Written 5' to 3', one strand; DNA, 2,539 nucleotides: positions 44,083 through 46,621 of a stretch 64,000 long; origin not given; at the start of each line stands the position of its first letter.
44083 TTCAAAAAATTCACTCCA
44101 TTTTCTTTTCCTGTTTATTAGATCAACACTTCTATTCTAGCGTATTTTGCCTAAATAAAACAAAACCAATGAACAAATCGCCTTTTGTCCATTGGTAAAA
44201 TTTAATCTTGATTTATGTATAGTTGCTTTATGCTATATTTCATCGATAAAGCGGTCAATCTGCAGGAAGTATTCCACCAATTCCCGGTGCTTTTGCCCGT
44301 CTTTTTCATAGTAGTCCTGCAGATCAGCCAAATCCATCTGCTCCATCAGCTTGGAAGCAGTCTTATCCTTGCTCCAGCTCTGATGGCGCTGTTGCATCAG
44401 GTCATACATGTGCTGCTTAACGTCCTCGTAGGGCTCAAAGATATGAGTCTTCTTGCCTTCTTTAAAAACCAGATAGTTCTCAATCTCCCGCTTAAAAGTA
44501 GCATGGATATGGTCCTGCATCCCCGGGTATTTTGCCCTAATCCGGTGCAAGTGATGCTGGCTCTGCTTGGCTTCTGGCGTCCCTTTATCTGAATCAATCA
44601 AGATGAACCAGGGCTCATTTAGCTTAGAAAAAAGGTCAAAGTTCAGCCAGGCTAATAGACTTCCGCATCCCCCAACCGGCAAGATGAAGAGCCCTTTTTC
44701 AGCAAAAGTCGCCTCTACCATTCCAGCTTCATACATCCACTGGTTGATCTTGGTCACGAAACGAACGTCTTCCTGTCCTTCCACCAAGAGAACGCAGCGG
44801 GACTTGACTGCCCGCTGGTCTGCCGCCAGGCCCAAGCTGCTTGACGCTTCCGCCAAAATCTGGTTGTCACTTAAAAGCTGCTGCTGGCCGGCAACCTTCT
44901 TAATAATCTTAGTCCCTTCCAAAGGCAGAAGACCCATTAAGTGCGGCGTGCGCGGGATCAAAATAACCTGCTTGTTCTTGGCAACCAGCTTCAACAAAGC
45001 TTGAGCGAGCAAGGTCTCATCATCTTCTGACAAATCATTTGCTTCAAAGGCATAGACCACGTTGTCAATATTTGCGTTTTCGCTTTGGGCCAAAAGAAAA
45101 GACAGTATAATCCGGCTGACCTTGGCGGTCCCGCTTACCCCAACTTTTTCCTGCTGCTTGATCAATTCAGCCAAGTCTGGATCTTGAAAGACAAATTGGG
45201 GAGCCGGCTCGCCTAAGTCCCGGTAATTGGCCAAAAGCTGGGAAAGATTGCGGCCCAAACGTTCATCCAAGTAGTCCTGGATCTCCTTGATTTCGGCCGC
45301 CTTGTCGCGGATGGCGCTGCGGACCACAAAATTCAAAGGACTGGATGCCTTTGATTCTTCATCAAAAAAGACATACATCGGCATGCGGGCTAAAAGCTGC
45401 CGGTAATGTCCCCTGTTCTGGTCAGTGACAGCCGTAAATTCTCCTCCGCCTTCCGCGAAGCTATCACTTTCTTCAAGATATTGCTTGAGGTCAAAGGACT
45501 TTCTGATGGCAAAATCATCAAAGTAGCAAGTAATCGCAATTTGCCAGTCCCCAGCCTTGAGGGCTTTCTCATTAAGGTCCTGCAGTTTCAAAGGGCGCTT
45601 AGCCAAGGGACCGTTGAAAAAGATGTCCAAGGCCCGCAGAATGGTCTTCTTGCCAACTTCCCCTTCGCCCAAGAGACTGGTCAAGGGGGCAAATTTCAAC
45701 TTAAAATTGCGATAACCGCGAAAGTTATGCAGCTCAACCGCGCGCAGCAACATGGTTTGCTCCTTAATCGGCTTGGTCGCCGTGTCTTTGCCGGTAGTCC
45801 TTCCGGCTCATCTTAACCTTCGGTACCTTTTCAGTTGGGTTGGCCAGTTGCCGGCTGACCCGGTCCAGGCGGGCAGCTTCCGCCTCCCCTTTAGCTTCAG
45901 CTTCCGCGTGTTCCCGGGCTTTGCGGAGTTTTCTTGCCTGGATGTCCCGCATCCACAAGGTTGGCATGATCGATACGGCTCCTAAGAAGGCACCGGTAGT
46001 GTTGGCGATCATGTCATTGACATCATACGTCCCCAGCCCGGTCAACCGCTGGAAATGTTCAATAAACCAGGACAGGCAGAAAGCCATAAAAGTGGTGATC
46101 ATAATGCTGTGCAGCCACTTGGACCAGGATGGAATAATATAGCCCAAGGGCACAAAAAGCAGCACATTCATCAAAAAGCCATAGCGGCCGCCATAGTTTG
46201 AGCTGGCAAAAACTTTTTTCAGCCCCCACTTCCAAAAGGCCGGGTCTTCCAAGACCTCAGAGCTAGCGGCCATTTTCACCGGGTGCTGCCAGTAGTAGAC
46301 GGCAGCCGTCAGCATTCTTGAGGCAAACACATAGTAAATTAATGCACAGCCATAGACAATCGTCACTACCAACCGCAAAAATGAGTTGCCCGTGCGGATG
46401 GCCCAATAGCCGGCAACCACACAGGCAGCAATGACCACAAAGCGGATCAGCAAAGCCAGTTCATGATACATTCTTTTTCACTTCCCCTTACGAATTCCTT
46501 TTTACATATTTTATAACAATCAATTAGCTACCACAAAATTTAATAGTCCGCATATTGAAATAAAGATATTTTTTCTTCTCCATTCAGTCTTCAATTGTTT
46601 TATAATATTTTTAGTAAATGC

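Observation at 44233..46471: VanZ-like membrane protein translationally coupled to an OLD-type ATPase/TOPRIM protein with eroded ATPase motifs: candidate undescribed phage-defence module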

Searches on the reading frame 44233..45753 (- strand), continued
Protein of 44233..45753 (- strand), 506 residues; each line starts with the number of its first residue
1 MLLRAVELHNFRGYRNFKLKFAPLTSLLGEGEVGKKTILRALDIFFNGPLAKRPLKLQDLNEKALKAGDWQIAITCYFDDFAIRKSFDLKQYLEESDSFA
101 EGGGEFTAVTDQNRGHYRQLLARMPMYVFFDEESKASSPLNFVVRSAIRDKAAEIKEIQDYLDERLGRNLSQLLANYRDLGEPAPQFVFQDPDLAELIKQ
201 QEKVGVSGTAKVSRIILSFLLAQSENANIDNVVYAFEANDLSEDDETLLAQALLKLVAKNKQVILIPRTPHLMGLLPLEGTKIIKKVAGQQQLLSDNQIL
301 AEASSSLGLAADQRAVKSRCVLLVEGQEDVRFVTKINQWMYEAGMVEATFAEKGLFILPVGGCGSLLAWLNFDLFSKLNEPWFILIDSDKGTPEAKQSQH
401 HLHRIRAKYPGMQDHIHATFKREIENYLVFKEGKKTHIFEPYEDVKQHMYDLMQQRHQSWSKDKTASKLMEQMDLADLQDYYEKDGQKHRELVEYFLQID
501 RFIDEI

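Call 61: search_solved_structures(query=A3, max_evalue=1e-20, show_alignments=1)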
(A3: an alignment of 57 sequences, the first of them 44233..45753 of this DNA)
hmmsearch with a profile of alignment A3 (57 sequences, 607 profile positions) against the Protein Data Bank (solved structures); distinct sequences matched with E-value up to 1e-20: 1.
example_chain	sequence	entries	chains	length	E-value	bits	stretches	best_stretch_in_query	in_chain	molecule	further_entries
6p74_A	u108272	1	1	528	1.4e-27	99.8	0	222-516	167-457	Putative ATP-dependent endonuclease of the OLD family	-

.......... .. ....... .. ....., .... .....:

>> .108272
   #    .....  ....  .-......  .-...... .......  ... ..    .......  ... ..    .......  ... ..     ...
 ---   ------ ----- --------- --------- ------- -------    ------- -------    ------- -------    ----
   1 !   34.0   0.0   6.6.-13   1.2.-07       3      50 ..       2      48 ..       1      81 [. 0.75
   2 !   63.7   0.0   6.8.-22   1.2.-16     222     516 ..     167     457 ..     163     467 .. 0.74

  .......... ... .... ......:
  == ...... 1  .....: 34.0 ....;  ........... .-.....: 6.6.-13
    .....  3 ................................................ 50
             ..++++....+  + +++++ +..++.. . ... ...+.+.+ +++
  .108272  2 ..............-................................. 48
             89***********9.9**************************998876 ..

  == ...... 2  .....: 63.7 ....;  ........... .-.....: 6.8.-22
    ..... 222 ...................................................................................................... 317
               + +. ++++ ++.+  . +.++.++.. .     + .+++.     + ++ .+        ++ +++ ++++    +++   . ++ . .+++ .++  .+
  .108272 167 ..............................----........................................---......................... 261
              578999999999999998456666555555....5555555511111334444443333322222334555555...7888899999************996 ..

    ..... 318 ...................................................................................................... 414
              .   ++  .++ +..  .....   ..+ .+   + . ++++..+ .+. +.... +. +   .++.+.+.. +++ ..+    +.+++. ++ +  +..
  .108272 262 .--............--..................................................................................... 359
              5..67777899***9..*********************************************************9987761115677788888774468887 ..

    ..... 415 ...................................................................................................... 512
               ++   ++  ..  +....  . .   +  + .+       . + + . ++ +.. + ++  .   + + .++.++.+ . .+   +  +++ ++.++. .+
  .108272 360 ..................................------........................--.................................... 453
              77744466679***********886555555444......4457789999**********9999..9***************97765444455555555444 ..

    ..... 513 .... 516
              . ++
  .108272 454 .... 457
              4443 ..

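Call 62: find_encoding_contigs(protein=P0119, flank=5000, max_places=2)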
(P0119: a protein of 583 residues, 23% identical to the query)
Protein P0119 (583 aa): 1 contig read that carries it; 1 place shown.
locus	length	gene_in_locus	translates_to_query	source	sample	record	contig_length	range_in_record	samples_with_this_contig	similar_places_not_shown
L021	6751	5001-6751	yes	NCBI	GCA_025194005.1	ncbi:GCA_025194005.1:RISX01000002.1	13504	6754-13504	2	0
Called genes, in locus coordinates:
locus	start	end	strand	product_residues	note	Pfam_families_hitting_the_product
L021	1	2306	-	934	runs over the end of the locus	PF00690:Cation_ATPase_N, PF00122:E1-E2_ATPase, PF13246:Cation_ATPase, PF00702:Hydrolase, PF08282:Hydrolase_3 (faint), PF00689:Cation_ATPase_C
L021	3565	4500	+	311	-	PF01051:Rep3_N, PF21205:Rep3_C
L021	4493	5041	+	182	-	-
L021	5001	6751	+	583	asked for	PF02463:SMC_N (weak), PF11398:DUF2813 (faint), PF13175:AAA_15, PF13476:AAA_23, PF13514:AAA_27 (weak), PF13304:AAA_21, PF20469:OLD-like_TOPRIM (weak), PF24395:OLD-like_TOPRIM_1 (weak)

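Call 63: find_encoding_contigs(protein=P0128, flank=5000, max_places=2)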
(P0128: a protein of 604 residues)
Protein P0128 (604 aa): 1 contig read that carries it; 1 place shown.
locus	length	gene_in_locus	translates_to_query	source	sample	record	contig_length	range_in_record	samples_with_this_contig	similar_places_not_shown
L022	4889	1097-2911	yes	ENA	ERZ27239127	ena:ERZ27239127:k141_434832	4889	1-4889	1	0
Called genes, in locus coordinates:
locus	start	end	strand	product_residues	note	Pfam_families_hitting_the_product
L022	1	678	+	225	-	?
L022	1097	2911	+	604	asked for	PF11398:DUF2813 (weak), PF13175:AAA_15, PF13476:AAA_23, PF13304:AAA_21 (weak), PF20469:OLD-like_TOPRIM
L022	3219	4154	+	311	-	PF13936:HTH_38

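Call 67: find_related_loci(query=A2, collection=viral_contigs, flank=5000)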
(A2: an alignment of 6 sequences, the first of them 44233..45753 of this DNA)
Query A2 (506 aa) in viral_contigs; peptide patterns used: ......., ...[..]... (x = any residue, [..] = any of these).
240 stretches matched a pattern; 8 encode a relative of the query (tblastn E <= 1e-3); 8 distinct loci.
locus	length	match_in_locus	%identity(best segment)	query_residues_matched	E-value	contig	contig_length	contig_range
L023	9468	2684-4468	23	1-474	1e-19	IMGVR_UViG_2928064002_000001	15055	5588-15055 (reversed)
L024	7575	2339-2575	44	1-78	6e-15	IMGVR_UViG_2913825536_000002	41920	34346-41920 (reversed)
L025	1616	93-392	36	1-99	2e-14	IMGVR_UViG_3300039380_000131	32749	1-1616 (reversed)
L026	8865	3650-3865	42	1-78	1e-10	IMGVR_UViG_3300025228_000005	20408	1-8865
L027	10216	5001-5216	42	1-78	1e-10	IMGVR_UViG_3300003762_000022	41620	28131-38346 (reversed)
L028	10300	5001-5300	33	1-99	6e-10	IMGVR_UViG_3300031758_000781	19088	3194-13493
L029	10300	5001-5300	33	1-99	6e-10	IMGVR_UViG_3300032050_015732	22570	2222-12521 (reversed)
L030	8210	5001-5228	43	1-81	9e-10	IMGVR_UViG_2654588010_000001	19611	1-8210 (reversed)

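Call 68: search_dna_similar(query=window:44233-45753:-, collection=plasmids, mode=protein, max_rows=10)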
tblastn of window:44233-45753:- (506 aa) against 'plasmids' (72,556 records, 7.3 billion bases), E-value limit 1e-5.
Records with a match: 350; places in all: 353; records where one place covers at least 80% of the query: 0.
Best place of each record, by identity: <60% 350.
By first word of the organism name: Salmonella 99; Escherichia 97; Enterobacter 86; Citrobacter 19; Klebsiella 16; Lactiplantibacillus 7; Providencia 7; Raoultella 3; Leclercia 3; Pediococcus 3; and 10 more.
By predicted mobility (MOB-suite, as given by PLSDB): conjugative 288; non-mobilizable 37; mobilizable 25.
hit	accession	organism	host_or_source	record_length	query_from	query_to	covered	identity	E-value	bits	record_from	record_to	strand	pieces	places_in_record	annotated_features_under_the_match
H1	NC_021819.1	Salmonella enterica subsp. enterica serovar Cubana str. ...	food,fresh alfalfa sprout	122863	1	429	78%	30.5%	1e-16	147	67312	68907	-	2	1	AAA family ATPase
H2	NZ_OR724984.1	Escherichia coli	-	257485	1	429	78%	30.5%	1e-16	147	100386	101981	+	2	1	AAA family ATPase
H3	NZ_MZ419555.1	Escherichia coli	-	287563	1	429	78%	30.5%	1e-16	147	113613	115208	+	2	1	AAA family ATPase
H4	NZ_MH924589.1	Escherichia coli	pig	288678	1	429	78%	30.5%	1e-16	147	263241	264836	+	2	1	AAA family ATPase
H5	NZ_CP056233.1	Citrobacter freundii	culture,Freshwater sample from upstream ...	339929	1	429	78%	30.5%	1e-16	147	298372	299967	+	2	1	AAA family ATPase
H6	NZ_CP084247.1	Enterococcus lactis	goat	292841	117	499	74%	25.1%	3e-8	85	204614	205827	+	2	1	AAA family ATPase | hypothetical protein (x2)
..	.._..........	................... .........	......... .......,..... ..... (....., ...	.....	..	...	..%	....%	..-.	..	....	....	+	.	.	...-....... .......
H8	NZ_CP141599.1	Lactiplantibacillus plantarum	Apis cerana,Intestine sample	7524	84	455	74%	23.8%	6e-8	63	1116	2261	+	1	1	AAA family ATPase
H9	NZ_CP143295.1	Lactiplantibacillus plantarum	Cornus officinalis,cell culture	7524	84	455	74%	23.8%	6e-8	63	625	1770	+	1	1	AAA family ATPase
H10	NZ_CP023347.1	Escherichia coli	Homo sapiens,Diarrheal stool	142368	112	429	63%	27.8%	7e-18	95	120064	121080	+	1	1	AAA family ATPase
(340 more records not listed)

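Call 69: search_dna_similar(query=window:44233-45753:-, collection=phages, mode=protein, max_rows=10)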
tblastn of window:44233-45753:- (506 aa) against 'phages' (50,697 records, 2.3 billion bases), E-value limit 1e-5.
Records with a match: 3; places in all: 3; records where one place covers at least 80% of the query: 0.
Best place of each record, by identity: <60% 3.
By first word of the organism name: Burkholderia 2; Bacteriophage 1.
By host as written in the record: Burkholderia cenocepacia strain C6433 2; - 1.
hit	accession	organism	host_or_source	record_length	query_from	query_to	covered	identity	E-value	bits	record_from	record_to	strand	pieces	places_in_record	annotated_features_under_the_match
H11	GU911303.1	Burkholderia phage KS5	Burkholderia cenocepacia strain C6433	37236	1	138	27%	31.7%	9e-8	61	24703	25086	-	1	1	28: gp28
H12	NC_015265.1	Burkholderia phage KS5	Burkholderia cenocepacia strain C6433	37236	1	138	27%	31.7%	9e-8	61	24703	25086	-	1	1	28: ATP-dependent endonuclease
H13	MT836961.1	Bacteriophage sp.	human fecal samples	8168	1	101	20%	33.9%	6e-6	55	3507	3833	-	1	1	record has no annotation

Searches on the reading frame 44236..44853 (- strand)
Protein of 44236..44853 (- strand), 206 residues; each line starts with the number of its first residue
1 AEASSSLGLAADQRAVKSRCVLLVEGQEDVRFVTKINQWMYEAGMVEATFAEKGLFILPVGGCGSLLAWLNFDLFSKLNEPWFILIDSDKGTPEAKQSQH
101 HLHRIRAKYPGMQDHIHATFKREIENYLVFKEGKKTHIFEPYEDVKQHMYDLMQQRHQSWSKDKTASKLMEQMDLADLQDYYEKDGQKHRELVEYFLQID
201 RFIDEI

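Call 56: search_protein_families(library=padloc, proteins=[window:44236-44853:-], max_evalue=0.01)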
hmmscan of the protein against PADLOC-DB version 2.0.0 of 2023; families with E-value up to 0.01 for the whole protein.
window:44236-44853:- (206 aa): 4 families
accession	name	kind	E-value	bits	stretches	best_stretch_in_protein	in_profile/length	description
PDLC04708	PDC-M55B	-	5.7e-06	24.4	1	20-130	98-206/315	-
PDLC04168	GajA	-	0.00026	17.8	1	15-105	361-447/570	-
PDLC03524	REase_II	-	0.0028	15.5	1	118-191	108-182/260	Type II restriction enzyme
PDLC03305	MTase_II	-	0.0082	13.4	1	118-191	361-435/513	Type II methyltransferase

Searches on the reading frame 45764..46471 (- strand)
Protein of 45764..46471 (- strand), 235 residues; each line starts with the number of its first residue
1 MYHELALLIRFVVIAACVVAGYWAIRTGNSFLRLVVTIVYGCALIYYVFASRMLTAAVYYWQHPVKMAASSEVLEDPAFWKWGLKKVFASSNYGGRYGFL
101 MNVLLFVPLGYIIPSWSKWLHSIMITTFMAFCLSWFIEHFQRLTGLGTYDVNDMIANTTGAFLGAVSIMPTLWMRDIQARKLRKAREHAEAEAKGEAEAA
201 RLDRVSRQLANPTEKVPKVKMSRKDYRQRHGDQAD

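Call 3: search_protein_families(library=pfam, proteins=[window:45764-46471:-], max_evalue=1)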
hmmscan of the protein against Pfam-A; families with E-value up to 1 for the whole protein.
window:45764-46471:- (235 aa): 4 families
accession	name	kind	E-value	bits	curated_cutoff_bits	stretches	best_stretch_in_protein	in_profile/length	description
PF04892.17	VanZ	-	1.4e-14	55.2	30.1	1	38-168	2-122/126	VanZ like family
PF06305.16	LapA_dom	-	0.1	12.9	28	1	158-192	28-62/64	Lipopolysaccharide assembly protein A domain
PF09858.14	DUF2085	-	0.16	12.9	25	0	98-167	24-87/90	Predicted membrane protein (DUF2085)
PF19885.4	DUF6358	-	0.55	10.9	28.4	0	12-47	13-47/61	Family of unknown function (DUF6358)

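Call 4: search_protein_families(library=padloc, proteins=[window:45764-46471:-], max_evalue=1)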
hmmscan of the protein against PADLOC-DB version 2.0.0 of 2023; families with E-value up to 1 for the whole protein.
window:45764-46471:- (235 aa): 0 families

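Call 5: search_protein_families(library=ncbifam, proteins=[window:45764-46471:-], max_evalue=1)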
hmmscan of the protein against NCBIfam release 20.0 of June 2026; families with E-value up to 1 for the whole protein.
window:45764-46471:- (235 aa): 3 families
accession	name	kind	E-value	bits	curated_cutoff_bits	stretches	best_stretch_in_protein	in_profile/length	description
NF000145.1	vanZ-F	exception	1.2e-06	28.9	375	1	95-166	84-154/206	glycopeptide resistance protein VanZ-F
NF033125.2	vanZ-A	exception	2e-06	28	250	1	91-166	48-123/164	glycopeptide resistance protein VanZ-A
NF000142.1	vanZ-Pt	exception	0.0014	18.7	260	1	99-166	74-135/143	glycopeptide resistance protein VanZ-Pt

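Call 32: find_homologous_proteins(query=window:45764-46471:-)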
Query window:45764-46471:- (235 aa): 5 proteins with E <= 0.001 among 284 candidates.
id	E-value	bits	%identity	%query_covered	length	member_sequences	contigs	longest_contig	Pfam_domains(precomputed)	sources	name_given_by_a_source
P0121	1.0e-148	511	94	100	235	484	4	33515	PF04892.18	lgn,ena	-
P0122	7.8e-136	469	85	100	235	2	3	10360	PF04892.18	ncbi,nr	ncbi:VanZ family protein [Lactobacillus nasalidis]|nr:VanZ family protein [Lactobacillus nasalidis] 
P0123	4.4e-111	388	73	97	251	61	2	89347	PF04892.18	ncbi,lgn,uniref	ncbi:VanZ family protein [Lactobacillus sp.]|uniref:VanZ family protein n=1 Tax=Lactobacillus sp. Ta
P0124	1.4e-104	367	68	97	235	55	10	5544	PF04892.18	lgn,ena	-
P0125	1.1e-4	40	40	40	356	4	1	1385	PF04892.18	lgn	-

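Call 52: search_protein_families(library=padloc, proteins=[L019:4089-4799:+], max_evalue=0.001)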
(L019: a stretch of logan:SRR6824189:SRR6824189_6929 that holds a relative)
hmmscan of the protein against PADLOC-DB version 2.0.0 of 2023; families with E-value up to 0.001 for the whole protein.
L019:4089-4799:+ (236 aa): 0 families
